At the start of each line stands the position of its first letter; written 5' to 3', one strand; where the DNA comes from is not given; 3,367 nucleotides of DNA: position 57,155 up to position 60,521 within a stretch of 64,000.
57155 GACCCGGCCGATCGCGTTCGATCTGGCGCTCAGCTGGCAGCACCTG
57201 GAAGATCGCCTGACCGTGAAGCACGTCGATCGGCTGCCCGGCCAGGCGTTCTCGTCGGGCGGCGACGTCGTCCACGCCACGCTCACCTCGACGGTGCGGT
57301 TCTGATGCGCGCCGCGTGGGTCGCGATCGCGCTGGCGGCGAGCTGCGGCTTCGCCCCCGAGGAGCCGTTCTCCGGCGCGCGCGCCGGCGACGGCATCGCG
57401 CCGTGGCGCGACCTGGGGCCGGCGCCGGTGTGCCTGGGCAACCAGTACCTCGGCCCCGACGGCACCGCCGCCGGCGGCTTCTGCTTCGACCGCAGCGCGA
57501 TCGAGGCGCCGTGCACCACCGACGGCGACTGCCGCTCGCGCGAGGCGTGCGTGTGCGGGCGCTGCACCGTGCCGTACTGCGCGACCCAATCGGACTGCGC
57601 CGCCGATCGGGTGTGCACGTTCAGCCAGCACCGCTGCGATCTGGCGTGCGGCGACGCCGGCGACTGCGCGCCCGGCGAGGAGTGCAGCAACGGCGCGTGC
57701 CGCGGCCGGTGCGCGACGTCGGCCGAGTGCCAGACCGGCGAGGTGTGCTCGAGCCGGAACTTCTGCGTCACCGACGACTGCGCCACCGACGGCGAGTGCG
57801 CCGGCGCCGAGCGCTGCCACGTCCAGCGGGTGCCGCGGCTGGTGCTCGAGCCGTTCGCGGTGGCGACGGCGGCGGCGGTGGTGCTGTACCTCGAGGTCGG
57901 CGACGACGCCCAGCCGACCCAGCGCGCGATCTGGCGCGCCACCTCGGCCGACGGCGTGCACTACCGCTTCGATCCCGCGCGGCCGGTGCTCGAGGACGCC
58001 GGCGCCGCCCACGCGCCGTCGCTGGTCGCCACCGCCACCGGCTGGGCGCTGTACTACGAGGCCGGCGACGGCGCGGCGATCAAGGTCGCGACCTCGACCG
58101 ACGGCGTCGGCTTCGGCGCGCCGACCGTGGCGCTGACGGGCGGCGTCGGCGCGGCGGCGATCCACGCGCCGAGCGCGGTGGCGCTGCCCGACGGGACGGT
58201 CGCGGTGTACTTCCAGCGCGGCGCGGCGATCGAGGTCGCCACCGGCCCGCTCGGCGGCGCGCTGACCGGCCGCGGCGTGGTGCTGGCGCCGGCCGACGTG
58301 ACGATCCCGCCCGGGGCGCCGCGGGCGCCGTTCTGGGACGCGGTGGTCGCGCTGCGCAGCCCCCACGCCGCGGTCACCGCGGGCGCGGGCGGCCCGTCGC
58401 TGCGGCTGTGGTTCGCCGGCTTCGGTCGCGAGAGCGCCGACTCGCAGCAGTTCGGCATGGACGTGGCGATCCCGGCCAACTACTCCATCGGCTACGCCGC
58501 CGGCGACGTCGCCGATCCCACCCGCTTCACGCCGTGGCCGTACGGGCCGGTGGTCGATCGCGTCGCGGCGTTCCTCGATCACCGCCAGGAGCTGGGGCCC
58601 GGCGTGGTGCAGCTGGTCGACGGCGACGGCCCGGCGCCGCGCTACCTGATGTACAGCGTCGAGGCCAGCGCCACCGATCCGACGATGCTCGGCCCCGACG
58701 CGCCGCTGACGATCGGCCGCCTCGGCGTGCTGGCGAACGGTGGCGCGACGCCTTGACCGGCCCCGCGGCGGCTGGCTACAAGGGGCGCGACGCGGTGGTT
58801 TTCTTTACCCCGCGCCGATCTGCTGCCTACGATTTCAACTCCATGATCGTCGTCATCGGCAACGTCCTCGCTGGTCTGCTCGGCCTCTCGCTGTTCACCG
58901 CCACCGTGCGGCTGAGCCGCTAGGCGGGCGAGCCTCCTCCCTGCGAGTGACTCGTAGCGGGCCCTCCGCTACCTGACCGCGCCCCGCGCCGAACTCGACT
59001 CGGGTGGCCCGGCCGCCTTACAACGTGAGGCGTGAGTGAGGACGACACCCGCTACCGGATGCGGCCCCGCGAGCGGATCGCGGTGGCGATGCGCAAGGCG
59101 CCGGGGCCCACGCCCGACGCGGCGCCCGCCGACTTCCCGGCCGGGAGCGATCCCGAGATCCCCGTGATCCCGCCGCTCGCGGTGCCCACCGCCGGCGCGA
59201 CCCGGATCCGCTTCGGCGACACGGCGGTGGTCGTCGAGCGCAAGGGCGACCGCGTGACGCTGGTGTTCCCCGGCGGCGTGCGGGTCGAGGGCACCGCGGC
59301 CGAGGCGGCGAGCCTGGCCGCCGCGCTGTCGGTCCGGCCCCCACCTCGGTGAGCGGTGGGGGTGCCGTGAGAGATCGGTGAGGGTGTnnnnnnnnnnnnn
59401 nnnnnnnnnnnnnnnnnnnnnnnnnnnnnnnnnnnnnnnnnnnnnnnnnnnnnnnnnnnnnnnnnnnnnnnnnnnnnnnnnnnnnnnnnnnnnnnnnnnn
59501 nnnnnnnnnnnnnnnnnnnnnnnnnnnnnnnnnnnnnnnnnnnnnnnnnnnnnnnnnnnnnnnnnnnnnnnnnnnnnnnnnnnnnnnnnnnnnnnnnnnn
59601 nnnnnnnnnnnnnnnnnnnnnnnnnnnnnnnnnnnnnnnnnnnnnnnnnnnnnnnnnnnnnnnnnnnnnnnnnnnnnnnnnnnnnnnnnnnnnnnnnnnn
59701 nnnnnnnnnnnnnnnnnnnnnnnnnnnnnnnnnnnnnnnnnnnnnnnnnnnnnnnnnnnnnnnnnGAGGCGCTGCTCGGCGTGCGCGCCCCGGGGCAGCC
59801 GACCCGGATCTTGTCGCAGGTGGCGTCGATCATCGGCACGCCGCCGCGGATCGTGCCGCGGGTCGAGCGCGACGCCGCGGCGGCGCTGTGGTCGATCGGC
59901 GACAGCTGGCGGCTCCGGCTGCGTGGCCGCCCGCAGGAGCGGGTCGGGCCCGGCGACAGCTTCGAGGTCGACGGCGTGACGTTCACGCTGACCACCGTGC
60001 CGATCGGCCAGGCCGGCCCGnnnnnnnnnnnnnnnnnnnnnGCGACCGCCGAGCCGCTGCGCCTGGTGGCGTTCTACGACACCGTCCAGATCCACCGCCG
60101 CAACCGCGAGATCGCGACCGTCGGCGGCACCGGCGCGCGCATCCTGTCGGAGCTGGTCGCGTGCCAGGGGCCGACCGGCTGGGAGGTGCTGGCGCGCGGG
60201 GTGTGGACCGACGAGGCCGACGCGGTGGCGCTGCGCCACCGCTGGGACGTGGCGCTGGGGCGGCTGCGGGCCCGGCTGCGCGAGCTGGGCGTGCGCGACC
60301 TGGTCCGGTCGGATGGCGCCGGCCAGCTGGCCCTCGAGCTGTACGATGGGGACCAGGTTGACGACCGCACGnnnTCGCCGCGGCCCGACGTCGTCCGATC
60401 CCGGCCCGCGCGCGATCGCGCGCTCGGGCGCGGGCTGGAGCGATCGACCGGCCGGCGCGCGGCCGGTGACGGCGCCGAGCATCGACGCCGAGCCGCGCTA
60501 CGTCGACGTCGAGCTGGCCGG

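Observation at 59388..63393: FHA plus OmpR-type winged-helix regulator overlapping/coupled to a Ser/Thr kinase fused to a beta-propeller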

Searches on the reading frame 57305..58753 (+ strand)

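Call 60: search_protein_families(library=pfam, proteins=[window:57305-58753:+], max_evalue=0.01)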
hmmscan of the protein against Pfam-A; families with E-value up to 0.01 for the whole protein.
seq(483 aa): 1 family
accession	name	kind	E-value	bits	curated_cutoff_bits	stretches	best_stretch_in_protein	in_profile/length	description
PF23416.1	DUF7107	-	0.0059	17.3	24.6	0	58-88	17-47/48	Domain of unknown function (DUF7107)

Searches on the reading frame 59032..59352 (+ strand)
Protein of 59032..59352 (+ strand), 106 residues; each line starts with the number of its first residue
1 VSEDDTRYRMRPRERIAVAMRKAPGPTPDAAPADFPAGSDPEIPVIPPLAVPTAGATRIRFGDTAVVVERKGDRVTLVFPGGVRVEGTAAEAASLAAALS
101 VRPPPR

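Call 60: search_protein_families(library=pfam, proteins=[window:59032-59352:+], max_evalue=0.01)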
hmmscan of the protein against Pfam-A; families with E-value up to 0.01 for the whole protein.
window:59032-59352:+ (106 aa): 0 families

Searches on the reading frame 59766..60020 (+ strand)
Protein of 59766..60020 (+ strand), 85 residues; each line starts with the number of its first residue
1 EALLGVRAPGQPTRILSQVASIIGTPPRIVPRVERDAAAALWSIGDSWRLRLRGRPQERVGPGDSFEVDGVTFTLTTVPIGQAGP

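Call 72: search_protein_families(library=pfam, proteins=[window:59766-60020:+], max_evalue=10)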
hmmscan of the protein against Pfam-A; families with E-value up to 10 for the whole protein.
seq(85 aa): 0 families

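Call 74: search_solved_structures(query=A4, max_evalue=10, show_alignments=1)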
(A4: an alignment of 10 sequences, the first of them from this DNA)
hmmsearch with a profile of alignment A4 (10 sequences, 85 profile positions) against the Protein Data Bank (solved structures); distinct sequences matched with E-value up to 10: 1.
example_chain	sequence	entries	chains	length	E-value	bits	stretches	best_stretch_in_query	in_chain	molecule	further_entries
4nek_A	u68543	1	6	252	0.99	12.7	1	7-38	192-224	Enoyl-CoA hydratase/carnithine racemase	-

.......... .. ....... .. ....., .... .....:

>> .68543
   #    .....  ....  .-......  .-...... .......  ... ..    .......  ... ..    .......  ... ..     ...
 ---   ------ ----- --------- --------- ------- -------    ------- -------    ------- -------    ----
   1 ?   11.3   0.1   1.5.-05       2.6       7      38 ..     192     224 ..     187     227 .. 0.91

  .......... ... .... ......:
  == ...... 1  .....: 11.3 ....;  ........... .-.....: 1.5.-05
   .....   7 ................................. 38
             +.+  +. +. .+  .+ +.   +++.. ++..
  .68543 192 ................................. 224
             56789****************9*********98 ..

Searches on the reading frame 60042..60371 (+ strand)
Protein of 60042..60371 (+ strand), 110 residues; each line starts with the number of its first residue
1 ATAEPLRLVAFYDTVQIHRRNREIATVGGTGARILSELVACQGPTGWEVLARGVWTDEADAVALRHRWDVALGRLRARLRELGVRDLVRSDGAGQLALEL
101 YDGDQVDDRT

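Call 40: search_solved_structures(query=A2, max_evalue=10, show_alignments=3)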
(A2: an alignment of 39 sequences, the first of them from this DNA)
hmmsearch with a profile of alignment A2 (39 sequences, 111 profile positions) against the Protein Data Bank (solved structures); distinct sequences matched with E-value up to 10: 5.
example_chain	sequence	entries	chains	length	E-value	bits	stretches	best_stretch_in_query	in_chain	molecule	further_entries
5x5l_A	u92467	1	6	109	0.005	19.9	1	11-96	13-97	AdeR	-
1mbg_A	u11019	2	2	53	0.18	14.8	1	35-72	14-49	MYB PROTO-ONCOGENE PROTEIN | C-MYB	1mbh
2oqg_A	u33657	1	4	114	0.65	13.1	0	28-80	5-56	Possible transcriptional regulator, ArsR family protein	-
4mmo_A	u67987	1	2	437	0.99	12.5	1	7-80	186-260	Sso-CP2 metallo-carboxypetidase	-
9cuy_c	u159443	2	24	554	3.3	10.8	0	27-90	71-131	Short tail fiber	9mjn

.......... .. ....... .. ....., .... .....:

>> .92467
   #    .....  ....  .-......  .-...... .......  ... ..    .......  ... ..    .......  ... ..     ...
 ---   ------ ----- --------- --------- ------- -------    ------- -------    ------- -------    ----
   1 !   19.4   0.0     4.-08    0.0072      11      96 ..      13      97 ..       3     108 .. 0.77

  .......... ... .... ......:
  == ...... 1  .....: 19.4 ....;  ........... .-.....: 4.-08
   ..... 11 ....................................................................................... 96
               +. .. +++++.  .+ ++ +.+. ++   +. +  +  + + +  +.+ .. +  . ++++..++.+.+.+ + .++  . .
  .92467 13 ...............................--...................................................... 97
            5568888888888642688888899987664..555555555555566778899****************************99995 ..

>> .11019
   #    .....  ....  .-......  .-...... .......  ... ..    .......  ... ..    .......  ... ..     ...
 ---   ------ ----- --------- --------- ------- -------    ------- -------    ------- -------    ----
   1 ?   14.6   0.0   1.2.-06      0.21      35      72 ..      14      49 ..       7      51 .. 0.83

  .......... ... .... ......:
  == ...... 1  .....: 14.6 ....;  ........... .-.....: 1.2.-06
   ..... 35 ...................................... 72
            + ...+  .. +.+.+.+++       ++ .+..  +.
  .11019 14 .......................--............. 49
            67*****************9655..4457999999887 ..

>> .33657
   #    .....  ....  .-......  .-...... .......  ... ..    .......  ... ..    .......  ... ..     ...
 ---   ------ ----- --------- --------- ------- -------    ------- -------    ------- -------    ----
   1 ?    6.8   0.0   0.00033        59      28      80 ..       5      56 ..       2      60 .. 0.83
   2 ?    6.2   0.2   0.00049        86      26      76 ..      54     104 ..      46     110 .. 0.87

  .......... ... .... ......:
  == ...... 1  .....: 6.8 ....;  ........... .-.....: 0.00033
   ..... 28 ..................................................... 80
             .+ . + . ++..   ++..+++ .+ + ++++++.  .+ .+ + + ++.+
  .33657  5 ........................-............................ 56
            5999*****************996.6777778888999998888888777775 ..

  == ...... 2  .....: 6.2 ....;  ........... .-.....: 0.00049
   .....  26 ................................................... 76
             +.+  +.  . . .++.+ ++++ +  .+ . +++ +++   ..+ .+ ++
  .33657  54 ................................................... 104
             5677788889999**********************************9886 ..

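Call 49: search_protein_representatives(alignment_id=A2)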
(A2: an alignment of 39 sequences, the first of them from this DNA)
Query: 39 sequences, 111 profile positions. Proteins with E-value up to 0.001 (for the whole library): 575; up to 1e-10: 473; up to 1e-30: 145. The best 150 are listed.
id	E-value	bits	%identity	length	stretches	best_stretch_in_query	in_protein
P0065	1.6e-44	166.4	-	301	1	3-111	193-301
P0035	2.4e-44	165.8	-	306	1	3-111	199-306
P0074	6.2e-44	164.5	-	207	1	2-111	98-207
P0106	6.6e-42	158.0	-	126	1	3-111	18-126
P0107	8.2e-42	157.7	-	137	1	2-111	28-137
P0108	3.2e-41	155.8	-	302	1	2-111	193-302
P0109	5.0e-41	155.2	-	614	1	2-111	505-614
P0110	2.4e-39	149.8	-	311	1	2-110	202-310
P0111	2.7e-39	149.6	-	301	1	3-110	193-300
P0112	3.2e-39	149.4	-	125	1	2-111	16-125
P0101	5.2e-39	148.7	-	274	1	2-111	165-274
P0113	8.5e-39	148.0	-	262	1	2-110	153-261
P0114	1.1e-38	147.7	-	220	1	2-110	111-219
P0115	1.5e-38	147.2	-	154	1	4-110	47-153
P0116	1.8e-38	146.9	-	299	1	2-110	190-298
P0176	2.2e-33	130.6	-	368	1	4-110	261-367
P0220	1.4e-31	124.8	-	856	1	5-108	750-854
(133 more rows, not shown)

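Call 78: search_protein_families(library=pfam, proteins=[P0109, P0220, P0176], max_evalue=0.01)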
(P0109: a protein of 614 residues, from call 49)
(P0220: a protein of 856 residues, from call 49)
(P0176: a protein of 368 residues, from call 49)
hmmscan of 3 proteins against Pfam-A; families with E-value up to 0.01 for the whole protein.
P0109 (614 aa): 0 families

P0220 (856 aa): 3 families
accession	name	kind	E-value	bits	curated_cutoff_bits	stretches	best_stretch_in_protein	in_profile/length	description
PF13401.12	AAA_22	-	2.7e-06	28.2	27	1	26-111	4-100/130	AAA domain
PF13191.12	AAA_16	-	2.5e-05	25.3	32.6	1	9-93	1-97/167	AAA ATPase domain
PF25199.1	nSTAND_NTPase5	-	0.00065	20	34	1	21-134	35-135/145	Novel STAND NTPase 5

P0176 (368 aa): 2 families
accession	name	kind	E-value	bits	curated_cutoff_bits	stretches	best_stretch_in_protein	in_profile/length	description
PF00498.31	FHA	-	0.00034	21.4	20.7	1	92-150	3-66/67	FHA domain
PF16697.10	Yop-YscD_cpl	-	0.0014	19.3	33.2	0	85-137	13-68/94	Inner membrane component of T3SS, cytoplasmic domain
